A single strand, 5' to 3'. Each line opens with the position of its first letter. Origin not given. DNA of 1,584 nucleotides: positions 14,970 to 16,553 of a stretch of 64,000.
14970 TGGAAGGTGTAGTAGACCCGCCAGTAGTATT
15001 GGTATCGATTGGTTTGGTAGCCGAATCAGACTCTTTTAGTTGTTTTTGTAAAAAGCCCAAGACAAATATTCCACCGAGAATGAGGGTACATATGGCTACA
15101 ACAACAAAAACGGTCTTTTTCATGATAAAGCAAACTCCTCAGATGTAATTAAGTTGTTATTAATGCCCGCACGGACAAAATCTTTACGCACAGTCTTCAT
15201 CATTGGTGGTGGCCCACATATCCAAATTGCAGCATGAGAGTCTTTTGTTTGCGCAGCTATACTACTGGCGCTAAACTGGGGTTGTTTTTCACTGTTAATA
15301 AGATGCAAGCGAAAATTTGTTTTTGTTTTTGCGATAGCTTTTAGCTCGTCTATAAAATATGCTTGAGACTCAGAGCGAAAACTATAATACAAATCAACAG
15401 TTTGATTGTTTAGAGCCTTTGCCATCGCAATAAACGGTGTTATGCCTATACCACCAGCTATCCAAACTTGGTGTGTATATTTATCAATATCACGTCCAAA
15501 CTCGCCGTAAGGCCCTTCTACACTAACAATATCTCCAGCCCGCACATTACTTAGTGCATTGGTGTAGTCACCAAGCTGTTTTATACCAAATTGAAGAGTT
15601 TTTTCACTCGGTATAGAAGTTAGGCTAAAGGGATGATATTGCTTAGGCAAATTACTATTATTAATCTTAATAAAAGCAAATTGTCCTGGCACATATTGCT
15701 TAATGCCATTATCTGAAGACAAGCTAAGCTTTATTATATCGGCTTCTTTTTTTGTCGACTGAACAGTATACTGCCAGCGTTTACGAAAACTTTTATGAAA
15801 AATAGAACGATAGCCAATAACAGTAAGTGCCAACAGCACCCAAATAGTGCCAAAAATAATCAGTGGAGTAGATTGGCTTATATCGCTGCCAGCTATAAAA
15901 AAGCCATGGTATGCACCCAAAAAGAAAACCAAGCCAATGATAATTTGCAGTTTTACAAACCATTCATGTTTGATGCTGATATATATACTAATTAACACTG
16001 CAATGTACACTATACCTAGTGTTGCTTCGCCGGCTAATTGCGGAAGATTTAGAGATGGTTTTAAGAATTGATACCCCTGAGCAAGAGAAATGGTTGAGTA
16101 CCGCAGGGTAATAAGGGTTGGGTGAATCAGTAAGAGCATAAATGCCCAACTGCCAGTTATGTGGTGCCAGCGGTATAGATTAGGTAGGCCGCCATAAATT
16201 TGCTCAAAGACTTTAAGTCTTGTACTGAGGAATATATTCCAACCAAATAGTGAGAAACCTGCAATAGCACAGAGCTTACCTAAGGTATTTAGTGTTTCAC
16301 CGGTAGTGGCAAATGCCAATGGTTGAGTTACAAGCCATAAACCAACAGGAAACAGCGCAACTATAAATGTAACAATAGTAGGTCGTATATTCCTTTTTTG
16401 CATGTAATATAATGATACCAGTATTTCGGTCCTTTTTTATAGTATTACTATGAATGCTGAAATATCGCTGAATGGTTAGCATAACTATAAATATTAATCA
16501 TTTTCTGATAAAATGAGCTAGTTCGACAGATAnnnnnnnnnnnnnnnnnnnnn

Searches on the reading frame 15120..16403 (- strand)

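Call 49: search_protein_families(library=pfam, proteins=[window:15120-16403:-], max_evalue=0.0001)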
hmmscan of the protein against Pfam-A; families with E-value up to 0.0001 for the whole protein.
window:15120-16403:- (427 aa): 5 families
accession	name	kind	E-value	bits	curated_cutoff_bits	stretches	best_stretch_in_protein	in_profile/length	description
PF08022.18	FAD_binding_8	-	9e-12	45.5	22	1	220-300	13-106/109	FAD-binding domain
PF00175.26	NAD_binding_1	-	3.9e-11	44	22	1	315-407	2-109/109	Oxidoreductase NAD-binding domain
PF00970.30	FAD_binding_6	-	3.6e-07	30.9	21.1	1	219-302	12-97/99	Oxidoreductase FAD-binding domain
PF08030.17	NAD_binding_6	-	3.6e-07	30.8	22.2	0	312-386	4-90/156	Ferric reductase NAD binding domain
PF01794.25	Ferric_reduct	-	2.4e-06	28.1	28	1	46-163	2-120/121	Ferric reductase like transmembrane component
